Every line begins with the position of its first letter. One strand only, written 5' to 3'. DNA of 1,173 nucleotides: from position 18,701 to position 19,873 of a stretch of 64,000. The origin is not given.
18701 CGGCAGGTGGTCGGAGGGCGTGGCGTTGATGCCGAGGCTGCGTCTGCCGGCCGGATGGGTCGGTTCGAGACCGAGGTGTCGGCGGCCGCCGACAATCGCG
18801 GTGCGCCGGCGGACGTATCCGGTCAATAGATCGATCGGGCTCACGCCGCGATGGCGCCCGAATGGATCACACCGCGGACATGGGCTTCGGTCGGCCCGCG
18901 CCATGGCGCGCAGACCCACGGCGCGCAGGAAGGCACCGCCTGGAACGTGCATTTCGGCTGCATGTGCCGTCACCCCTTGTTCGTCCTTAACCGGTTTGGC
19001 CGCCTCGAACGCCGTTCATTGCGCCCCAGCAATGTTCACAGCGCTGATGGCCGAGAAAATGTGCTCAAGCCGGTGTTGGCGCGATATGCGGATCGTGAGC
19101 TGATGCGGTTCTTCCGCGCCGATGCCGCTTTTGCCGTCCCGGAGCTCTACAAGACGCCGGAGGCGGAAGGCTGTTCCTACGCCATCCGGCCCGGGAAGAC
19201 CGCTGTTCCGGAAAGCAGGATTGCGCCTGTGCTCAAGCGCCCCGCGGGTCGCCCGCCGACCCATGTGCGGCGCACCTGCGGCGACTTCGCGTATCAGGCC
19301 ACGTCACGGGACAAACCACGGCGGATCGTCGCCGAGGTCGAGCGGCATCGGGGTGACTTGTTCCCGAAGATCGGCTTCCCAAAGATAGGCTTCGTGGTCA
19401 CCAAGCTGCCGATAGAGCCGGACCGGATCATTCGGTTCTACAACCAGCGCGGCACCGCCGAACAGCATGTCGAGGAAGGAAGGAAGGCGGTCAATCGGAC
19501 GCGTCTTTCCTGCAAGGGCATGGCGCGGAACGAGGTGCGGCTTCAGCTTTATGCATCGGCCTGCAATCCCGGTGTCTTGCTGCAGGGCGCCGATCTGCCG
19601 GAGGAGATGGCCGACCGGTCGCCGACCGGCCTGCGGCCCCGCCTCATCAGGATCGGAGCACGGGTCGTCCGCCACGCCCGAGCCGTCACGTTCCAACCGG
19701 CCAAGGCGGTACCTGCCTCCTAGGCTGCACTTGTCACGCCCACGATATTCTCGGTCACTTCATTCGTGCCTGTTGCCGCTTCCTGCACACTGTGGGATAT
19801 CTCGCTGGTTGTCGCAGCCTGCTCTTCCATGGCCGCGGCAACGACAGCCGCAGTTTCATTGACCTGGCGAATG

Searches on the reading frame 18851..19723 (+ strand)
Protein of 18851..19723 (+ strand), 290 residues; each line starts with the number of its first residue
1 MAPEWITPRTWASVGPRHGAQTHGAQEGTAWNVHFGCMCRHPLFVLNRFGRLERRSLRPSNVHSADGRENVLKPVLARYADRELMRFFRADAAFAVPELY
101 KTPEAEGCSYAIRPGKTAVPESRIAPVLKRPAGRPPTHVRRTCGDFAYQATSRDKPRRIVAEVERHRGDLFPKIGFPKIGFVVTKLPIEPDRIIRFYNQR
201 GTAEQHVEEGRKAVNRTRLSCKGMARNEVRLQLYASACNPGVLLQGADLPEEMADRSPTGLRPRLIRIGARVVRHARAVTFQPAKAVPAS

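Call 54: search_protein_families(library=pfam, proteins=[window:18851-19723:+], max_evalue=0.001)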
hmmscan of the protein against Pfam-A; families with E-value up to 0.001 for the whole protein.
window:18851-19723:+ (290 aa): 2 families
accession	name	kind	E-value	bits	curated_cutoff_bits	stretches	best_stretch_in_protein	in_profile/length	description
PF13701.12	DDE_Tnp_1_4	-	2.3e-61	207.8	34.7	1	21-288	150-418/435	Transposase DDE domain group 1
PF01609.27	DDE_Tnp_1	-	3.6e-10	40.4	23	1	37-238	33-198/200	Transposase DDE domain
